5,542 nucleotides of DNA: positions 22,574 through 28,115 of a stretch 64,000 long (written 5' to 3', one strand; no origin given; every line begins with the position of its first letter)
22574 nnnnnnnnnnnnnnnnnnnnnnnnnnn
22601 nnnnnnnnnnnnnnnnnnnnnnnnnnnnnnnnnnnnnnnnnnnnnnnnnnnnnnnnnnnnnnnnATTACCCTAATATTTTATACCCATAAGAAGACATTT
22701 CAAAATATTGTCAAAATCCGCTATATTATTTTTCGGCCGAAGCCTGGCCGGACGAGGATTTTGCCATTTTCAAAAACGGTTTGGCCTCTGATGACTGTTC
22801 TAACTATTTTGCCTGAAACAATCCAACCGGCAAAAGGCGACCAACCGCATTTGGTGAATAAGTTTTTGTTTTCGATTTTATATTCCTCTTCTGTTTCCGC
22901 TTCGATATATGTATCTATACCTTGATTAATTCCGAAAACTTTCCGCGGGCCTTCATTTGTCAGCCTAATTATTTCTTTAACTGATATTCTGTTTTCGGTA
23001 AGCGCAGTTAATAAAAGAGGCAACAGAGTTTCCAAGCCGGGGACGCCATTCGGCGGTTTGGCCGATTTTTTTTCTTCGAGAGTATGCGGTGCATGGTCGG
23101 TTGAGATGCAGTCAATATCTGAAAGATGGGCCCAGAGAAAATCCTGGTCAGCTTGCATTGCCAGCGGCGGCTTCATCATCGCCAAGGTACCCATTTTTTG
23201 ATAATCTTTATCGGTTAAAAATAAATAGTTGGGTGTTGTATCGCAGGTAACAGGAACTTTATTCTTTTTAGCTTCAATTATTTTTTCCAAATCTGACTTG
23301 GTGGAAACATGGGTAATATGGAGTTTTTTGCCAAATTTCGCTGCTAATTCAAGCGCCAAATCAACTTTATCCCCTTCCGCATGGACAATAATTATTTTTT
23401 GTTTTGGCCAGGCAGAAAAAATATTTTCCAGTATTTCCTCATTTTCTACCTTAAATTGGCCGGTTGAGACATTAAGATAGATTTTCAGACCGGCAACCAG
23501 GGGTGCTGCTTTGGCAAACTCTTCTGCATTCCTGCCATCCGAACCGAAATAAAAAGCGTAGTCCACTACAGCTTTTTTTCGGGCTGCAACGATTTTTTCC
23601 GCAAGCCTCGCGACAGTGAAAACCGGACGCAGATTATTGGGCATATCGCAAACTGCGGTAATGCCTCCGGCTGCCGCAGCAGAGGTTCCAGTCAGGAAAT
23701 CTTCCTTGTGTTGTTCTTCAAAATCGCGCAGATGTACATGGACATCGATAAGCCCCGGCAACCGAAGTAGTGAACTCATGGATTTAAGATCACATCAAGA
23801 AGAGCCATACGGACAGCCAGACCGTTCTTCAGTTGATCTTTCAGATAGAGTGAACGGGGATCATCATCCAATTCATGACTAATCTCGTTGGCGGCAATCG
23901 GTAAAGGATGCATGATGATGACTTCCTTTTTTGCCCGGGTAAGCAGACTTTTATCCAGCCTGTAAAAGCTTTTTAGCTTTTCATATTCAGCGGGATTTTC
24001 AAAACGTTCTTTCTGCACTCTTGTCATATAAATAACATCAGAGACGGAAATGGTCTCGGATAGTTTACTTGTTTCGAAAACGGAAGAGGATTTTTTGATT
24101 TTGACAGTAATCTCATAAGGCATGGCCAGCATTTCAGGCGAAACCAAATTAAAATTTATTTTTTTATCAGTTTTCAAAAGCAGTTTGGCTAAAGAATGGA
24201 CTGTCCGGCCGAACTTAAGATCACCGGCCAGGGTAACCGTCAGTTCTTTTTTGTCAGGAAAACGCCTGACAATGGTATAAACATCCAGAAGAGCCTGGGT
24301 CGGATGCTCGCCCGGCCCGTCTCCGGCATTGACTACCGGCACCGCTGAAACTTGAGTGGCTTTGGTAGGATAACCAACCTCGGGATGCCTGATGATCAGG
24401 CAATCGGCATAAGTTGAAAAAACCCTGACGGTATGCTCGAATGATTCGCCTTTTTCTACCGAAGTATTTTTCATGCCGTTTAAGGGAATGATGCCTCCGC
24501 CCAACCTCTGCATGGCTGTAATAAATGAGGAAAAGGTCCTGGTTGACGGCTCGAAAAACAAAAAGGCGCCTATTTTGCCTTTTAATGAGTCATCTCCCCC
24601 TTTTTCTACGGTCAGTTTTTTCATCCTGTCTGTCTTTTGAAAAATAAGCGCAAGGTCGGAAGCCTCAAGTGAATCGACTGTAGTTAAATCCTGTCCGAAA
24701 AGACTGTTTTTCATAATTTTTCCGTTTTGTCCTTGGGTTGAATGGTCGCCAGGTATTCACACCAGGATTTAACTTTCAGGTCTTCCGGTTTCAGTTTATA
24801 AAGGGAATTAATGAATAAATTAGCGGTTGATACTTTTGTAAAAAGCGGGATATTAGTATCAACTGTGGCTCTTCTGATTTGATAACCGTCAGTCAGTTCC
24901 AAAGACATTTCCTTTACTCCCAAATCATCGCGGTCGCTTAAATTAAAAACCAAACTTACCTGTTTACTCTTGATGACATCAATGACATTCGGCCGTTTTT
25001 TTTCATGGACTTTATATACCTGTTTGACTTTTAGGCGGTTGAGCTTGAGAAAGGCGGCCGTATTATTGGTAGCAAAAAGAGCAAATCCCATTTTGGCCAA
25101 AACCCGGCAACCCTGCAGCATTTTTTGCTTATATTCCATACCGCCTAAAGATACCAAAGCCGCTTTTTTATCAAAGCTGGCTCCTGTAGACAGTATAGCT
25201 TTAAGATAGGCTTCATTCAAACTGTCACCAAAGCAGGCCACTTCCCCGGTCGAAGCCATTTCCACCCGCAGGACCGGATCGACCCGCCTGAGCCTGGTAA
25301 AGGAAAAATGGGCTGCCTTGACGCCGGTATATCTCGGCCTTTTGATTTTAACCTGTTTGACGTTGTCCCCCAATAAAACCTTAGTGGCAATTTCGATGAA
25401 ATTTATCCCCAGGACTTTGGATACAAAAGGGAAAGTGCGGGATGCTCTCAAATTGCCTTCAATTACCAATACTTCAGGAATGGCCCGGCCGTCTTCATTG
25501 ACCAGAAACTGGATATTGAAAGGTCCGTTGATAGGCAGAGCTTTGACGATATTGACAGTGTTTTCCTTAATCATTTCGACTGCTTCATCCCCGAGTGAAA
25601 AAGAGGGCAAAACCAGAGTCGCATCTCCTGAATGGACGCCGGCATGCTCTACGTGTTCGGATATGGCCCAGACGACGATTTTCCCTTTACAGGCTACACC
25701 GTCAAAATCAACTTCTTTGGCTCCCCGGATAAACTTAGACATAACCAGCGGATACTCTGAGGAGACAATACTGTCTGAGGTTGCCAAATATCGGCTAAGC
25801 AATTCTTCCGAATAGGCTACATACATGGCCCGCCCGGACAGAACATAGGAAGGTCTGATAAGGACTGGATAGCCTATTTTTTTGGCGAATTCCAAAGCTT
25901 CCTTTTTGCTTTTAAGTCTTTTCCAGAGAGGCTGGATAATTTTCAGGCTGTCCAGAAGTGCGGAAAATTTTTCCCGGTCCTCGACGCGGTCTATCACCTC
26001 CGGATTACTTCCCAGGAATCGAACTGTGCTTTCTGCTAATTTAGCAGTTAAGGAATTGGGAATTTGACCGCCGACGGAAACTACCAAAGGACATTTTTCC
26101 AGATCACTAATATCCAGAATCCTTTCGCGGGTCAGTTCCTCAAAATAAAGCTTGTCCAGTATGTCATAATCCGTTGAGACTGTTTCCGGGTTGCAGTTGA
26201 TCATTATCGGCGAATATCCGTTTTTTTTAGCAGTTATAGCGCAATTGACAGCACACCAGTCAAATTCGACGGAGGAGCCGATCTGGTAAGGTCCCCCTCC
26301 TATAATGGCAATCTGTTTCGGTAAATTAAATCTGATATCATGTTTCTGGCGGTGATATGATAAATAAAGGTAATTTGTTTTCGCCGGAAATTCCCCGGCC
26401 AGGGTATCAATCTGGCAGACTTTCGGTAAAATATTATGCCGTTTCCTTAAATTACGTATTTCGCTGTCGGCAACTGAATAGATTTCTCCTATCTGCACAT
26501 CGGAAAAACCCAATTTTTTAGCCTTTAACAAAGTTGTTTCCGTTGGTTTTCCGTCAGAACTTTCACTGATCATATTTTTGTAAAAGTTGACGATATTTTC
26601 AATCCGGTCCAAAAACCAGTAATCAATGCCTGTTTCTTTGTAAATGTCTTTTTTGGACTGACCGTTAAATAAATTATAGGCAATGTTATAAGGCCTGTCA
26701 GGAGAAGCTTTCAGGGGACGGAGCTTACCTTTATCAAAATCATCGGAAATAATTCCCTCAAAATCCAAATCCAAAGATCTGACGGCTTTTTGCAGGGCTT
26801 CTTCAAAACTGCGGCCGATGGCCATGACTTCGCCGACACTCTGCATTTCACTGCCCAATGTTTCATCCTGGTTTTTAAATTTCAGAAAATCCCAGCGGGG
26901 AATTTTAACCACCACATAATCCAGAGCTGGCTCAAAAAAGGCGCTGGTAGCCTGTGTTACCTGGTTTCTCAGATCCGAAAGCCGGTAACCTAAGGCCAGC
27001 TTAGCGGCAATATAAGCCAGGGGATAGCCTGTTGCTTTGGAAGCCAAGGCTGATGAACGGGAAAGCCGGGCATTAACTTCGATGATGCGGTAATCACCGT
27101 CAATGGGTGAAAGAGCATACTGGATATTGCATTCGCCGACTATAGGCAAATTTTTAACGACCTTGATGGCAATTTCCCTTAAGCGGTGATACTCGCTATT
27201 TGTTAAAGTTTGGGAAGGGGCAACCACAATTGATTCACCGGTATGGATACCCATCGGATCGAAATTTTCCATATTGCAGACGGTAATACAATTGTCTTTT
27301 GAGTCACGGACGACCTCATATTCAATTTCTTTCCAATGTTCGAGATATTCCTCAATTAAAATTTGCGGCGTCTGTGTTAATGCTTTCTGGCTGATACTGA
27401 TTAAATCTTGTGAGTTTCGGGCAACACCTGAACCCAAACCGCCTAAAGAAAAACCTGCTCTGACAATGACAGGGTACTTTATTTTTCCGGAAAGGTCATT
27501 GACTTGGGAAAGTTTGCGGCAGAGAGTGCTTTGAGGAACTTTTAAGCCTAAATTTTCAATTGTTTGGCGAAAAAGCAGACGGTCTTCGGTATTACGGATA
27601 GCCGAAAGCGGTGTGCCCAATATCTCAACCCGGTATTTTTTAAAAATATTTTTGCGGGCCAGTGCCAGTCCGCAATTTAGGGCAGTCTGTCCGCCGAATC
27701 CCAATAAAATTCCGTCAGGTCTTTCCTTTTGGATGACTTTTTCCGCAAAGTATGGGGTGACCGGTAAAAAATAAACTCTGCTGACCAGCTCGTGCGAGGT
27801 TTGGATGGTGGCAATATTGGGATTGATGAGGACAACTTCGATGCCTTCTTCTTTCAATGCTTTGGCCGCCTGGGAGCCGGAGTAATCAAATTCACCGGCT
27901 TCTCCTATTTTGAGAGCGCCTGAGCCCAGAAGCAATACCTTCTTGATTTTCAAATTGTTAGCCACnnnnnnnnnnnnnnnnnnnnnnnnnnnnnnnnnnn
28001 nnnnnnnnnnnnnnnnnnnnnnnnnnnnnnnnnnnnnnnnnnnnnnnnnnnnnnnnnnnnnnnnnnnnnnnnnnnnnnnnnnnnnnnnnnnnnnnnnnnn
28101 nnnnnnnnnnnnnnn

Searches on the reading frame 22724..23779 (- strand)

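Call 8: search_protein_families(library=pfam, proteins=[window:22724-23779:-], max_evalue=0.001)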
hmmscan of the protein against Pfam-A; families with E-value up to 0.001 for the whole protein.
window:22724-23779:- (352 aa): 1 family
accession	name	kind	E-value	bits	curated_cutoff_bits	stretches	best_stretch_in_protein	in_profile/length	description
PF01979.26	Amidohydro_1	-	7.8e-12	45.5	25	1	7-285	3-303/345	Amidohydrolase family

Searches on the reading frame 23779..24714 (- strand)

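Call 8: search_protein_families(library=pfam, proteins=[window:23779-24714:-], max_evalue=0.001)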
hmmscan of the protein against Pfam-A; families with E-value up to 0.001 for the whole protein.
window:23779-24714:- (312 aa): 2 families
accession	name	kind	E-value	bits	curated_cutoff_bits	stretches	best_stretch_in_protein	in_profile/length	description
PF02729.26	OTCace_N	-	5.3e-39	134.1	29.9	1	9-148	2-146/148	Aspartate/ornithine carbamoyltransferase, carbamoyl-P binding domain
PF00185.30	OTCace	-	6.4e-27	95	29.4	1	156-308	1-156/157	Aspartate/ornithine carbamoyltransferase, Asp/Orn binding domain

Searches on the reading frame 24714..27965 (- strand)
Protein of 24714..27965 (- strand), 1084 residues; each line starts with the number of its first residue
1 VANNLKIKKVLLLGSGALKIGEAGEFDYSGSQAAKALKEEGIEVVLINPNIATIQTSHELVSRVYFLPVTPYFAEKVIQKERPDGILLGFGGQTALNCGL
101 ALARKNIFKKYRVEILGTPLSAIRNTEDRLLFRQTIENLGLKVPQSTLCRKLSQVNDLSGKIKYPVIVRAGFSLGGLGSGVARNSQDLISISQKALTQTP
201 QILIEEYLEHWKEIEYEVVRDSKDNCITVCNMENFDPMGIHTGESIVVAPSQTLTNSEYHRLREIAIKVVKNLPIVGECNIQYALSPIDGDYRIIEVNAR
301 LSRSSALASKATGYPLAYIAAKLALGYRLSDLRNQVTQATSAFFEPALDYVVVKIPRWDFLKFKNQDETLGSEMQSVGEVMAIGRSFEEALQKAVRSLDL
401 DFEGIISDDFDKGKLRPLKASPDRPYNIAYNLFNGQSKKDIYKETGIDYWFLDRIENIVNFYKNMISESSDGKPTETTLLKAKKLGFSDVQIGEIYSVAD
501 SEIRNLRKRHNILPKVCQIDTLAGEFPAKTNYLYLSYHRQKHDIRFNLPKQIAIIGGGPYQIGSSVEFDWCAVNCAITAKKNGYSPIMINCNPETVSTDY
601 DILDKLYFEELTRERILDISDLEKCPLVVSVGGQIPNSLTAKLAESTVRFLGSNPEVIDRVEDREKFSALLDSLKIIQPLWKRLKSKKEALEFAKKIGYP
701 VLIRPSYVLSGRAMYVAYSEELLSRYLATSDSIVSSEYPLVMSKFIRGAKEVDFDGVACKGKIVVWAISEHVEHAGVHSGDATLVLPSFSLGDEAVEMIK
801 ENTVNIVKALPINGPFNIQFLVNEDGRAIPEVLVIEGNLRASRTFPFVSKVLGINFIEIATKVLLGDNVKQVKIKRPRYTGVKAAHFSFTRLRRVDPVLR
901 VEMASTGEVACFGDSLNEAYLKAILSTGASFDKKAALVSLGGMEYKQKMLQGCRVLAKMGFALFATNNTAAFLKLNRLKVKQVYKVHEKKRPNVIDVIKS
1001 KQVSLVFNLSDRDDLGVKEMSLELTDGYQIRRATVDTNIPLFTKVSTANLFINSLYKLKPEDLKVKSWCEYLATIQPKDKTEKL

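Call 8: search_protein_families(library=pfam, proteins=[window:24714-27965:-], max_evalue=0.001)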
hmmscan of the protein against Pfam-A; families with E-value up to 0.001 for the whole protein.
window:24714-27965:- (1084 aa): 9 families
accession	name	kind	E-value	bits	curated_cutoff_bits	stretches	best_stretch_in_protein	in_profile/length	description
PF02786.22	CPSase_L_D2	-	1.1e-102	342.5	19.8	2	128-330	1-209/211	Carbamoyl-phosphate synthase L chain, ATP binding domain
PF25596.1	CPSase_L_D1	-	5.4e-78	258.9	27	2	7-124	2-117/118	Carbamoyl phosphate synthase preATP-grasp domain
PF02787.25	CPSase_L_D3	-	9.6e-18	64.4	26.6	1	420-495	6-79/80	Carbamoyl-phosphate synthetase large chain, oligomerisation domain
PF02222.28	ATP-grasp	-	3.4e-17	63.1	27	2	135-278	2-142/179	ATP-grasp domain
PF02142.27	MGS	-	2.8e-16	59.9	24.1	1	949-1043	2-94/94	MGS-like domain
PF07478.18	Dala_Dala_lig_C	-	1.8e-11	44.4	24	1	154-299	27-174/204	D-ala D-ala ligase C-terminus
PF15632.11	ATPgrasp_Ter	-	9.9e-09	35.5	29.1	0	800-872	50-116/131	ATP-grasp in the biosynthetic pathway with Ter operon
PF08443.16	RimK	-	1.1e-05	25.5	21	1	129-213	4-87/188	RimK-like ATP-grasp domain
PF02655.19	ATP-grasp_3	-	0.00017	22.2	23.2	1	127-302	2-158/160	ATP-grasp domain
